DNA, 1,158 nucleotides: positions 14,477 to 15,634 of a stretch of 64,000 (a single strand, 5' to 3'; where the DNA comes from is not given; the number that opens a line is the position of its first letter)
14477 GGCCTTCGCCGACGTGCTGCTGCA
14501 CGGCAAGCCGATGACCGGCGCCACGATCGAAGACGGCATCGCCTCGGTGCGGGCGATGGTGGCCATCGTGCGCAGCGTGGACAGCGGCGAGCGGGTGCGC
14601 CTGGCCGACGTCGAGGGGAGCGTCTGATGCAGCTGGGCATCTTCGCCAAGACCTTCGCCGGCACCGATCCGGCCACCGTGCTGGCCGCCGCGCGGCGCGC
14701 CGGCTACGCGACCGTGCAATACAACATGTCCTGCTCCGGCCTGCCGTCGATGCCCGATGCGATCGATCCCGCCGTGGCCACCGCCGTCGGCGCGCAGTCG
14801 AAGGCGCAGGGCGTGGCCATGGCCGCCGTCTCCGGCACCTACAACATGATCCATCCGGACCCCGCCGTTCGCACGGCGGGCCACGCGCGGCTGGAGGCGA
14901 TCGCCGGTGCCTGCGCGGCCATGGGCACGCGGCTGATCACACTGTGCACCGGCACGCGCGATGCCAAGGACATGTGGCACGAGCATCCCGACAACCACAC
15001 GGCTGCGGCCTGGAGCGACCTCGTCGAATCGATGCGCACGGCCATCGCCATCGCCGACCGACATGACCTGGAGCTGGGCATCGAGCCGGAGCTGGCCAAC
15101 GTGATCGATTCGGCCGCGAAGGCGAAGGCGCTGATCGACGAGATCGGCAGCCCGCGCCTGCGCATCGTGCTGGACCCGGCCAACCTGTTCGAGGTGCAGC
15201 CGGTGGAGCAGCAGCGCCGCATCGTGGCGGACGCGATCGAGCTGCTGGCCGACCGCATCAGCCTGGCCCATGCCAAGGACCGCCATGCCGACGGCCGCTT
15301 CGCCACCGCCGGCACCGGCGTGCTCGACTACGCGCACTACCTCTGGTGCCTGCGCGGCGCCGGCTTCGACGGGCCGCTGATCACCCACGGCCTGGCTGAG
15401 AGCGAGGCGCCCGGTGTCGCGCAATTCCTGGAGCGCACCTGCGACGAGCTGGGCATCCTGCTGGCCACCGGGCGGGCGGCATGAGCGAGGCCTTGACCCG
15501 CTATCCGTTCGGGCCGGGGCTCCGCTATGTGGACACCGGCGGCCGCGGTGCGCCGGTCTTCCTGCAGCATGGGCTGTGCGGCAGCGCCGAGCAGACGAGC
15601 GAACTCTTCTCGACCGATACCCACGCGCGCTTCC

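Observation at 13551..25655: Two Gfo/Idh/MocA dehydrogenase + xylose-isomerase-like TIM-barrel pairs, each tied to its own ABC sugar importer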

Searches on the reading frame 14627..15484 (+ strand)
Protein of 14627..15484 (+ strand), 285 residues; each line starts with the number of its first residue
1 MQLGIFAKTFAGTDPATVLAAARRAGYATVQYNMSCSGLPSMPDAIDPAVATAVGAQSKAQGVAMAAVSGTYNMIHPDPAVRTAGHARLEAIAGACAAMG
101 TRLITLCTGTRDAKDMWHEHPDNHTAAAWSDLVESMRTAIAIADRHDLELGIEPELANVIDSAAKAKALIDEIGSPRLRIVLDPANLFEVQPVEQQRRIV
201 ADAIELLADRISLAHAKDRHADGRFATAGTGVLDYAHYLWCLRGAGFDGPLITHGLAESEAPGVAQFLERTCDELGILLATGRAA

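Call 3: search_protein_families(library=pfam, proteins=[window:14627-15484:+])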
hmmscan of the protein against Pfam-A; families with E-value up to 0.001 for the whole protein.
window:14627-15484:+ (285 aa): 1 family
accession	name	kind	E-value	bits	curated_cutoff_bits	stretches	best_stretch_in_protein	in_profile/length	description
PF01261.30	AP_endonuc_2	-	1.4e-33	117.1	31.1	1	19-253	1-226/249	Xylose isomerase-like TIM barrel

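Call 5: search_protein_families(library=ncbifam, proteins=[window:14627-15484:+], max_evalue=0.00001)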
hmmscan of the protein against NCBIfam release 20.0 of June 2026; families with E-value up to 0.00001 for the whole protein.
window:14627-15484:+ (285 aa): 4 families
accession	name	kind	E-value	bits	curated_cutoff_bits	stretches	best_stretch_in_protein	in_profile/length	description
NF009688.0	PRK13209.1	subfamily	4.7e-09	35.6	317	1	74-252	86-251/286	L-ribulose-5-phosphate 3-epimerase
TIGR00542.1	hxl6Piso_put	equivalog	5.3e-07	29.2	272.15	1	80-258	87-252/279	L-ribulose-5-phosphate 3-epimerase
NF009689.0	PRK13210.1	subfamily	1.4e-06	27.8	200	1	72-253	80-254/286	L-ribulose-5-phosphate 3-epimerase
NF041099.2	keto_glucon_epim_IolO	equivalog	3.8e-06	26.4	300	1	57-251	63-242/269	5-keto-L-gluconate epimerase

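Call 8: search_solved_structures(query=window:14627-15484:+, max_evalue=0.001)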
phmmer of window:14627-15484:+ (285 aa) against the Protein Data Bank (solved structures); distinct sequences matched with E-value up to 0.001: 2.
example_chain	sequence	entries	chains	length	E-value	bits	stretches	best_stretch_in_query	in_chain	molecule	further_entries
5zfs_A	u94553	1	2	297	0.00011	25.7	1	45-266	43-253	D-allulose-3-epimerase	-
8yeb_A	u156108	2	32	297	0.00011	25.7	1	45-266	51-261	Ketose 3-epimerase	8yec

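Call 11: find_homologous_proteins(query=window:14627-15484:+, max_evalue=1e-10)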
Query window:14627-15484:+ (285 aa): 5229 proteins with E <= 1e-10 among 8000 candidates; the best 120 are listed.
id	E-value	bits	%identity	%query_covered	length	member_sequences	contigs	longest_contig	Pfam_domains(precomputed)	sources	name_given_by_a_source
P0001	2.0e-174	597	95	100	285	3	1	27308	PF01261.31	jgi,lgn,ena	-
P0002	9.8e-137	474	77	100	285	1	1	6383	PF01261.31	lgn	-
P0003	6.4e-134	464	77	99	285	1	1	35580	PF01261.31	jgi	jgi:sugar phosphate isomerase/epimerase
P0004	5.6e-132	458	74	98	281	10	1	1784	PF01261.31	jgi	jgi:sugar phosphate isomerase/epimerase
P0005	6.0e-124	432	70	97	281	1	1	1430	PF01261.31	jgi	jgi:sugar phosphate isomerase/epimerase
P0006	1.8e-123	430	69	97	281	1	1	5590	PF01261.31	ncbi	-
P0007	5.1e-123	429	72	97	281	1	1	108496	PF01261.31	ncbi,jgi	ncbi:MAG: hypothetical protein RIQ60_1174 [Pseudomonadota bacterium]|jgi:sugar phosphate isomerase/e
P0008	6.5e-123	428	70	97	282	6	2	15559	PF01261.31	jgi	jgi:sugar phosphate isomerase/epimerase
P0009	2.0e-122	427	72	96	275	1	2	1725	PF01261.31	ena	-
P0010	7.2e-122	425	71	98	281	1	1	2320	PF01261.31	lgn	-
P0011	1.2e-121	424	71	97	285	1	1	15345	PF01261.31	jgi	jgi:sugar phosphate isomerase/epimerase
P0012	2.9e-121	423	71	98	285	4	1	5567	PF01261.31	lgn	-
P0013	3.2e-121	423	71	97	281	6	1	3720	PF01261.31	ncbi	-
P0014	1.7e-120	420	69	97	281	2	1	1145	PF01261.31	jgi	jgi:sugar phosphate isomerase/epimerase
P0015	1.9e-120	420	71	97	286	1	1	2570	PF01261.31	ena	-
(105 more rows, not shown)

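Call 15: find_related_loci(query=A1, collection=genome_contigs, flank=10000)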
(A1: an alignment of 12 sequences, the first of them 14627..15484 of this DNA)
Query A1 (285 aa) in genome_contigs; peptide patterns used: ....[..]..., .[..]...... (x = any residue, [..] = any of these).
533 stretches matched a pattern; 525 encode a relative of the query (tblastn E <= 1e-3); the best 80 are kept; 80 distinct loci.
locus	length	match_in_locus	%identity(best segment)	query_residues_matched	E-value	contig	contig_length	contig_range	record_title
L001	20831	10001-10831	72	1-277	5e-125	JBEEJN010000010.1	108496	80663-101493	MAG: Pseudomonadota bacterium isolate cobbmillcreek_2019_sw_WHONDRS-S19S_0090_A_bin.12 scaffold_0000013, whole genome sh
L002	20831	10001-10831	68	1-277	1e-121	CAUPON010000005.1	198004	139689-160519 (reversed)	MAG: uncultured Albidiferax sp. isolate m13-metabat.12 genome assembly, contig: m13-c24, whole genome shotgun sequence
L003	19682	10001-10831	68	1-277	7e-122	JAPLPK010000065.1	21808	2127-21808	MAG: Burkholderiales bacterium isolate LacPavin_0419_WC70S_MAG_62_11 LacPavin_0419_WC70S_scaffold_241131, whole genome s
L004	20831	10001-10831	67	1-277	3e-121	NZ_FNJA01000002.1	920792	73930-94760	Rhodoferax sp. OV413, whole genome shotgun sequence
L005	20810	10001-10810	66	1-270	9e-120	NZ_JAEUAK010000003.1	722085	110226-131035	Rhizobium mesosinicum strain HU56 NODE_HU56_3, whole genome shotgun sequence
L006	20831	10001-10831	69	1-277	2e-119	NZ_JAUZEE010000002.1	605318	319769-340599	Leptothrix discophora strain CCM 2812 NODE_2_length_605318_cov_270.610343, whole genome shotgun sequence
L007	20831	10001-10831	69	1-277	4e-118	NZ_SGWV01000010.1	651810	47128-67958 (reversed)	Sphaerotilus mobilis strain DSM 10617 Ga0310535_104, whole genome shotgun sequence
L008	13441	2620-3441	70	1-274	1e-117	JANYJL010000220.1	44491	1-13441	MAG: Rhizobacter sp. isolate GL140_3_metabinner_99 GL140_3_k141_3022813, whole genome shotgun sequence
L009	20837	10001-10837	63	1-279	1e-116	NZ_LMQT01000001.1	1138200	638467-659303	Aureimonas sp. Leaf454 contig_1, whole genome shotgun sequence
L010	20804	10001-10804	70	1-268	6e-116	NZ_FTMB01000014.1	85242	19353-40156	Rhizobium sp. RU20A, whole genome shotgun sequence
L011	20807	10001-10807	65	1-269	2e-115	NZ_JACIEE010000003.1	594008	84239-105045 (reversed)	Mycoplana azooxidifex strain DSM 100211 Ga0373257_03, whole genome shotgun sequence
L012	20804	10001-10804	67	1-268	4e-115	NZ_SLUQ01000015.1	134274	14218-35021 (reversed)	Rhizobium sp. BK251 Ga0307666_115, whole genome shotgun sequence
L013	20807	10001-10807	67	1-269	6e-115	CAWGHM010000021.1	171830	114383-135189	MAG: uncultured Alphaproteobacteria bacterium isolate MFD02832.bin.2.101 genome assembly, contig: contig_6501, whole gen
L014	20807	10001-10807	65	1-269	9e-115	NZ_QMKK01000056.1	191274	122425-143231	Rhizobium tropici strain IGFRI Rhizo-19 192, whole genome shotgun sequence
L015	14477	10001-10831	62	1-277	3e-114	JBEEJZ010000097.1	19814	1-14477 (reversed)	MAG: Pseudomonadota bacterium isolate cobbmillcreek_2019_sw_WHONDRS-S19S_0090_B_bin.5 scaffold_228835, whole genome shot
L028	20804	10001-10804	68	1-268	3e-111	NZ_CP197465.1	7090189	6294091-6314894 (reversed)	Mesorhizobium sp. ASY16-5R chromosome, complete genome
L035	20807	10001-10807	67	1-269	1e-110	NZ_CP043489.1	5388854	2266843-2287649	Labrys sp. KNU-23 chromosome 1, complete sequence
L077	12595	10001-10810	63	1-270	1e-106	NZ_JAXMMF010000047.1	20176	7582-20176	MAG: Tabrizicola sp. isolate NC_metabat.bin.9 k141_72837, whole genome shotgun sequence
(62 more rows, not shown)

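Call 20: search_dna_similar(query=window:14627-15484:+, collection=plasmids, mode=protein, max_rows=15, max_evalue=1e-40)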
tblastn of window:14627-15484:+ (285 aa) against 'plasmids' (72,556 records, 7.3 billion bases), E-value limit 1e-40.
Records with a match: 123; places in all: 127; records where one place covers at least 80% of the query: 123.
Best place of each record, by identity: 60-80% 51; <60% 72.
By first word of the organism name: Rhizobium 96; Sinorhizobium 9; Shinella 6; Agrobacterium 3; Paraburkholderia 3; Mesorhizobium 2; Ensifer 1; Aureimonas 1; Pararhizobium 1; Phyllobacterium 1.
By predicted mobility (MOB-suite, as given by PLSDB): non-mobilizable 62; conjugative 56; mobilizable 5.
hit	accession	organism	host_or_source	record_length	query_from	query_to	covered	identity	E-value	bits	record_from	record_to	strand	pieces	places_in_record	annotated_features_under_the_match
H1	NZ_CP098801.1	Rhizobium anhuiense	Trifolium dubium,Cell culture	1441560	1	268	94%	66.0%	1e-105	343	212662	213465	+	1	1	record has no annotation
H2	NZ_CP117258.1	Rhizobium tumorigenes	Rubus sp.,pure bacterial culture,Aerial ...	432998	1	269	94%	65.4%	7e-109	353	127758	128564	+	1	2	sugar phosphate isomerase/epimerase | Gfo/Idh/MocA family oxidoreductase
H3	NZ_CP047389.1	Agrobacterium sp. CGMCC 11546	whole organism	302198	1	268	94%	65.7%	4e-106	345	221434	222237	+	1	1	sugar phosphate isomerase/epimerase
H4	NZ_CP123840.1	Agrobacterium tumefaciens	Yarrow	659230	1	268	94%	65.7%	1e-104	341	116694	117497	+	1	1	sugar phosphate isomerase/epimerase | Gfo/Idh/MocA family oxidoreductase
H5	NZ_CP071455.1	Rhizobium lentis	lentil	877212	1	270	95%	64.8%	4e-112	362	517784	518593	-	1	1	sugar phosphate isomerase/epimerase | Gfo/Idh/MocA family oxidoreductase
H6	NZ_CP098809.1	Ensifer adhaerens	whole organism,soil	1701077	1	268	94%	64.9%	1e-103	338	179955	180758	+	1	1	none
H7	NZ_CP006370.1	Aureimonas sp. AU20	-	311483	3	278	97%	62.7%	2e-104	340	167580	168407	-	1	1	sugar phosphate isomerase/epimerase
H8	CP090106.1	Sinorhizobium meliloti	Medicago,Cell culture,Plant nodule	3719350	1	268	94%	64.6%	3e-105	342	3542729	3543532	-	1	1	sugar phosphate isomerase/epimerase | Gfo/Idh/MocA family oxidoreductase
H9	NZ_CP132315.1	Shinella oryzae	Homo sapiens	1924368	1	268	94%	64.2%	1e-106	346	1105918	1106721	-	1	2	none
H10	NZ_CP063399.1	Rhizobium sp. SL42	Amphicarpaea bracteata,Whole ...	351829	1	269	94%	63.6%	2e-108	352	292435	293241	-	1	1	sugar phosphate isomerase/epimerase | Gfo/Idh/MocA family oxidoreductase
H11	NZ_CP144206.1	Sinorhizobium chiapasense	mixed culture,rhizosphere soil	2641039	1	268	94%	63.8%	1e-106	346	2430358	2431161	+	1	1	none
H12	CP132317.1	Shinella sumterensis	Homo sapiens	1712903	1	268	94%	63.8%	3e-106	345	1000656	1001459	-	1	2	sugar phosphate isomerase/epimerase | Gfo/Idh/MocA family oxidoreductase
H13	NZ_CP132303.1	Shinella sumterensis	Homo sapiens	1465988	1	268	94%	63.8%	3e-106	345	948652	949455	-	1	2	none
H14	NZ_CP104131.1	Sinorhizobium sp. K101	Phaseolus vulgaris,cell ...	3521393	1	268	94%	63.8%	6e-101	330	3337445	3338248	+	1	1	none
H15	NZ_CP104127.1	Sinorhizobium sp. M103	Phaseolus vulgaris,cell ...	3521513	1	268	94%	63.8%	6e-101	330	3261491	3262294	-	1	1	none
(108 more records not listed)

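Call 21: get_annotated_region(hit=H8, flank=9000)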
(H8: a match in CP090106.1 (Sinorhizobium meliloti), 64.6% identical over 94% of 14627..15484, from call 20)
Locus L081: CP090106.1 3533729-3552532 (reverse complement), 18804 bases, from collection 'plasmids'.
description: Sinorhizobium meliloti strain Ak57 plasmid pSymB, complete sequence
organism: Sinorhizobium meliloti (NCBI taxid 382)
taxonomy: Bacteria; Pseudomonadota; Alphaproteobacteria; Hyphomicrobiales; Rhizobiaceae; Sinorhizobium; Sinorhizobium meliloti
host: -; source: Medicago,Cell culture,Plant nodule; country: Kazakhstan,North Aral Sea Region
typing (MOB-suite, as given by PLSDB): non-mobilizable
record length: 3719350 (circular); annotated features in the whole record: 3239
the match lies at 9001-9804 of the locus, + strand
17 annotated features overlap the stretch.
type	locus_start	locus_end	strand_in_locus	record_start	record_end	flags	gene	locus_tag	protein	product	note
CDS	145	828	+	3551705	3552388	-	-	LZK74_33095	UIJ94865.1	response regulator transcription factor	-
CDS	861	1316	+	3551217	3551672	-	-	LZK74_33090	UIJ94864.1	Crp/Fnr family transcriptional regulator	-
CDS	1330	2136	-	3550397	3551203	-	-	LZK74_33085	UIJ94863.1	exodeoxyribonuclease III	-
CDS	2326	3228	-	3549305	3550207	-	-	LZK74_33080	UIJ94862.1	ROK family protein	-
CDS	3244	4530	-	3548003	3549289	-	-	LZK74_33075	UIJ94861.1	ROK family transcriptional regulator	-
CDS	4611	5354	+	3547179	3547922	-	-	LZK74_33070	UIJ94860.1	ATP-binding cassette domain-containing protein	-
CDS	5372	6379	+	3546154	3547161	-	-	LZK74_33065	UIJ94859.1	ABC transporter permease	-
CDS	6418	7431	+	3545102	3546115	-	-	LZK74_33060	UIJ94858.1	sugar-binding protein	-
CDS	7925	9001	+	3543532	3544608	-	-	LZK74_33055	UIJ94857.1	Gfo/Idh/MocA family oxidoreductase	-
CDS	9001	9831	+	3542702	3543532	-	-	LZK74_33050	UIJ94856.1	sugar phosphate isomerase/epimerase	-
CDS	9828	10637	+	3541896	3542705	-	-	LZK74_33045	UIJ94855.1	alpha/beta hydrolase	-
CDS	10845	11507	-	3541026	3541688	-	-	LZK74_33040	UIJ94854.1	outer membrane lipoprotein carrier protein LolA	-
CDS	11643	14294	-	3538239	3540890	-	-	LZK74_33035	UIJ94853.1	DNA translocase FtsK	-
CDS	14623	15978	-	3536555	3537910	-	-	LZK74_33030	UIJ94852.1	ammonium transporter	-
CDS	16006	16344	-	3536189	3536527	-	-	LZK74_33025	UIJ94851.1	P-II family nitrogen regulator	-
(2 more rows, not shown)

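Call 23: search_solved_structures(query=A1, max_evalue=1)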
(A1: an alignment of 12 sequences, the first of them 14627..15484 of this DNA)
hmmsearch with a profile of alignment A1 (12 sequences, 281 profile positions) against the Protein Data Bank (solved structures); distinct sequences matched with E-value up to 1: 13.
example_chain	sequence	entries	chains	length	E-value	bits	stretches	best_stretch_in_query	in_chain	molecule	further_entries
3cqh_A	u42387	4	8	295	3.7e-06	30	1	76-277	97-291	L-ribulose-5-phosphate 3-epimerase ulaE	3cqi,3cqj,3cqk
4q7i_A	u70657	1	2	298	6.8e-05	25.9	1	50-254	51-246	D-tagatose 3-epimerase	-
2ou4_A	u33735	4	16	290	7.6e-05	25.8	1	50-254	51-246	D-tagatose 3-epimerase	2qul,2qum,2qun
4pgl_A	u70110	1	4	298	7.8e-05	25.7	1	23-254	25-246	D-tagatose 3-epimerase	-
4xsl_A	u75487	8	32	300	0.00012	25.1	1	50-254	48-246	D-tagatose 3-epimerase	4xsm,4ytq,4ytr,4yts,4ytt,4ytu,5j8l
4pfh_A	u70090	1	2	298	0.00057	22.9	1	51-253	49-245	D-tagatose 3-epimerase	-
3tva_A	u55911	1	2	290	0.0028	20.6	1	132-252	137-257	Xylose isomerase domain protein TIM barrel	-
8bvk_A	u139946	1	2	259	0.0036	20.2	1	201-262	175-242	Xylose isomerase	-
8yeb_A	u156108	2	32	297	0.007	19.3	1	135-268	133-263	Ketose 3-epimerase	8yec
5zfs_A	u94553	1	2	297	0.007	19.3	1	135-268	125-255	D-allulose-3-epimerase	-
7x7w_A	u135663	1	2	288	0.021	17.7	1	47-185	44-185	D-PSICOSE 3-EPIMERASE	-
4kw2_A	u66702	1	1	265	0.32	13.9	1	204-250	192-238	Uncharacterized protein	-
9rj1_A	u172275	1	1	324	0.49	13.3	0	147-209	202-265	Cysteine synthase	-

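Call 55: search_protein_families(library=pfam, proteins=[L001:2578-3879:+, L001:3937-5253:+, L001:5531-8749:+, L001:15282-17324:+, L001:17473-19548:+, L035:14620-17169:+, L035:17181-18260:+, L035:18273-20420:+, L028:13209-15041:+, L028:15187-16317:+], max_evalue=0.00001)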
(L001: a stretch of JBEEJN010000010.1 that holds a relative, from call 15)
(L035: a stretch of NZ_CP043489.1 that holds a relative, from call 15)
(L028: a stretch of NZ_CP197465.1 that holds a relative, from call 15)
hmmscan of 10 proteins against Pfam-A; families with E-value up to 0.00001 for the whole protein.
L001:2578-3879:+ (433 aa): 2 families
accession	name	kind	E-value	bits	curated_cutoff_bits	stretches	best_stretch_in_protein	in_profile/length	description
PF20510.4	HgmA_N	-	1.8e-110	369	20.2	1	5-276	1-272/273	Homogentisate 1,2-dioxygenase N-terminal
PF04209.19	HgmA_C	-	5.5e-78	260.5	21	1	279-430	2-153/153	Homogentisate 1,2-dioxygenase C-terminal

L001:3937-5253:+ (438 aa): 2 families
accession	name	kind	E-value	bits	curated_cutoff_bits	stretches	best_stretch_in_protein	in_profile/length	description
PF01557.24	FAA_hydrolase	-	5.7e-32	111.6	23.9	1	165-431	31-210/214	Fumarylacetoacetate (FAA) hydrolase C-terminal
PF09298.16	FAA_hydrolase_N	-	6.8e-19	68.4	25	1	30-129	1-105/105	Fumarylacetoacetase N-terminal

L001:5531-8749:+ (1072 aa): 10 families
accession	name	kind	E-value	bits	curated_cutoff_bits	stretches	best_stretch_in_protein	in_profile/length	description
PF02518.31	HATPase_c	-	3.3e-26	92.4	26.4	1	802-916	1-109/111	Histidine kinase-, DNA gyrase B-, and HSP90-like ATPase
PF00072.30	Response_reg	-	3.8e-25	88.7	30.2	1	947-1056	1-108/111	Response regulator receiver domain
PF13185.12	GAF_2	-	2.6e-20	73.5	28.6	1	499-645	5-136/136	GAF domain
PF00512.31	HisKA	-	3.5e-17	62.7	26.9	1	691-756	1-66/66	His Kinase A (phospho-acceptor) domain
PF00989.32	PAS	-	6.1e-15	55.7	22.6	1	355-465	2-113/113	PAS fold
PF13426.13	PAS_9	-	2.6e-12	47.3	27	1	365-467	2-103/103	PAS domain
PF08448.16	PAS_4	-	2.3e-10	41.1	23.1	1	360-468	1-108/110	PAS fold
PF01590.32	GAF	-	7.7e-10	39.9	22.4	1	500-644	4-133/133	GAF domain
PF08447.18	PAS_3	-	7.2e-09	36.2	25.6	0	258-334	6-82/89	PAS fold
PF13492.12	GAF_3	-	9.1e-06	26.5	27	0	500-646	4-129/129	GAF domain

L001:15282-17324:+ (680 aa): 2 families
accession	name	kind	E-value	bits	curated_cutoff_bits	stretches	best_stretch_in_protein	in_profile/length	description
PF01434.24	Peptidase_M41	-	1.5e-18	67.8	29.9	1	477-641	7-186/191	Peptidase family M41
PF00004.35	AAA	-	5.2e-08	33.8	21.2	1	105-188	1-81/131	ATPase family associated with various cellular activities (AAA)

L001:17473-19548:+ (691 aa): 1 family
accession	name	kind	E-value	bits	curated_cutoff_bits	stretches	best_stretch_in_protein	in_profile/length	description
PF00082.27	Peptidase_S8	-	3.3e-58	197.7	21.8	1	240-536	1-288/288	Subtilase family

L035:14620-17169:+ (849 aa): 0 families

L035:17181-18260:+ (359 aa): 0 families

L035:18273-20420:+ (715 aa): 1 family
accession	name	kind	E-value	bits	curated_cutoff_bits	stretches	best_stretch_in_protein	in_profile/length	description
PF00656.27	Peptidase_C14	-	1.1e-42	146.7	21.4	1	15-242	1-233/233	Caspase domain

L028:13209-15041:+ (610 aa): 6 families
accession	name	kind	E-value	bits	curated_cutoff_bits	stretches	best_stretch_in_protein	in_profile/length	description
PF00732.25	GMC_oxred_N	-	1.4e-44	152.9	23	1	48-366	1-217/218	GMC oxidoreductase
PF05199.19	GMC_oxred_C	-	4.6e-36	124.9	24.6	1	458-592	1-139/139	GMC oxidoreductase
PF07992.20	Pyr_redox_2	-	7.8e-08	32.5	26.1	0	48-82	1-34/291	Pyridine nucleotide-disulphide oxidoreductase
PF00890.30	FAD_binding_2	-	1.2e-06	28.5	20.4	0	49-82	1-33/414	FAD binding domain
PF01266.30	DAO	-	1.8e-06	28.2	27.9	0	49-82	1-33/353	FAD dependent oxidoreductase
PF05834.18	Lycopene_cycl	-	1.8e-06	27.7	23.4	1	49-83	1-36/380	Lycopene cyclase protein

L028:15187-16317:+ (376 aa): 2 families
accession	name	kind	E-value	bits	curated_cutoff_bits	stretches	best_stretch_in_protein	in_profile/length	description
PF19305.4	MmgE_PrpD_C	-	1.9e-41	142.2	32.1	1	157-341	1-170/173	MmgE/PrpD C-terminal domain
PF03972.19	MmgE_PrpD_N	-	1.1e-28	100.6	32.1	1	11-134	118-242/244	MmgE/PrpD N-terminal domain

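Call 60: search_protein_families(library=ncbifam, proteins=[L077:7961-8926:+, L081:2326-3228:-, L081:6418-7431:+], max_evalue=1e-8)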
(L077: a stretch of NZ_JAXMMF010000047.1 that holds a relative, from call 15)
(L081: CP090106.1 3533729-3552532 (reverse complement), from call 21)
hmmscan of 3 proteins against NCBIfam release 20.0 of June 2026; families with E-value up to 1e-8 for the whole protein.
L077:7961-8926:+ (321 aa): 16 families
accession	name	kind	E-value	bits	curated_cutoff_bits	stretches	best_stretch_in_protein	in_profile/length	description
NF049991.1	TagKinase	equivalog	3.9e-81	272.3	420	1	8-316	12-315/321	tagatose kinase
NF006957.1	PRK09434.1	equivalog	6.9e-32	111.1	450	1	47-304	34-294/302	fructokinase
TIGR04382.1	myo_inos_iolC_N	equivalog_domain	1.2e-29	103.6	300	1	54-314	47-307/309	5-dehydro-2-deoxygluconokinase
TIGR02152.1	D_ribokin_bact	equivalog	2e-28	99.6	299.65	1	53-312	47-296/298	ribokinase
NF040938.1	KDG_KDGal_kin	equivalog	6e-27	94.5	400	1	54-316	43-303/305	bifunctional 2-dehydro-3-deoxygluconokinase/2-dehydro-3-deoxygalactonokinase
NF053626.1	RibKinHalex1628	equivalog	6.7e-20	71.7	330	1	52-316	49-291/293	ATP-dependent ribose-1-phosphate kinase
NF007321.0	PRK09813.1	equivalog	3.1e-17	62.9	247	1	54-297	37-255/261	fructoselysine 6-kinase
NF052444.1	DhDoxglucKinKdgK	equivalog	4.6e-17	62.4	400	1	60-291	48-284/303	2-dehydro-3-deoxygluconokinase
NF008353.0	PRK11142.1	equivalog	5.6e-17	62.2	341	1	50-316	48-303/307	ribokinase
TIGR02198.1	rfaE_dom_I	equivalog_domain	9.7e-15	54.5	345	1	227-303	226-303/315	D-glycero-beta-D-manno-heptose-7-phosphate kinase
NF047869.1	myo_kin_aldol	exception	1.8e-12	46.4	600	0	229-316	238-331/586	bifunctional 5-dehydro-2-deoxygluconokinase/5-dehydro-2-deoxyphosphogluconate aldolase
NF041633.1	trifunc_aldol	exception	2.3e-12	46.2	700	0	53-211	285-443/580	KHG/KDPG aldolase/sugar kinase fusion protein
TIGR03168.1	1-PFK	subfamily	3.2e-12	46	216.4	1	221-301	206-286/305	hexose kinase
TIGR03828.1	pfkB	equivalog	1e-11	44.4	292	1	221-304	206-290/305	1-phosphofructokinase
NF041332.1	KDG_KDGal_kin_Halo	equivalog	5e-11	42.6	440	1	50-297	42-292/320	bifunctional 2-dehydro-3-deoxygluconokinase/2-dehydro-3-deoxygalactonokinase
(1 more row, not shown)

L081:2326-3228:- (300 aa): 5 families
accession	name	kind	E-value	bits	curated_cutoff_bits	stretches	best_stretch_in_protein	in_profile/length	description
NF007251.0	PRK09698.1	equivalog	7.8e-40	137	253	1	13-281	11-281/304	allose kinase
TIGR00744.1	ROK_glcA_fam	subfamily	2.8e-19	69.5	260.35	1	13-295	3-307/318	ROK family glucokinase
NF042998.1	bglucokin_BglK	equivalog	1.8e-13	50.4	550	1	10-255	3-251/291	beta-glucoside kinase BglK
NF007108.0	PRK09557.1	equivalog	5.2e-10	39.1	443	1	51-253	44-260/303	fructokinase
NF009835.0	PRK13310.1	equivalog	3.4e-09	36.4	380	0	14-167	6-158/303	N-acetylglucosamine kinase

L081:6418-7431:+ (337 aa): 6 families
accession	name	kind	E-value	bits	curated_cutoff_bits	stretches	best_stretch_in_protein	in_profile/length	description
TIGR02637.1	RhaS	equivalog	1.6e-21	76.9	342.25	1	33-183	2-150/302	rhamnose ABC transporter substrate-binding protein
NF011937.0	PRK15408.1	equivalog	5.5e-15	55.1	384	1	9-170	13-166/340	autoinducer 2 ABC transporter substrate-binding protein LsrB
NF052284.1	rhzpin_SBP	equivalog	3e-14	52.9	420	1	47-185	19-155/289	rhizopine catabolism ABC transporter substrate-binding protein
NF007936.0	PRK10653.1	equivalog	4.2e-14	52.6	337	1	6-316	5-286/295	ribose ABC transporter substrate-binding protein RbsB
NF007254.0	PRK09701.1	equivalog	9.4e-14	51.3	335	1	14-182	9-182/311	D-allose transporter substrate-binding protein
TIGR02634.1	xylF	equivalog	1.5e-11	44.4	389.55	1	70-198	37-160/302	D-xylose ABC transporter substrate-binding protein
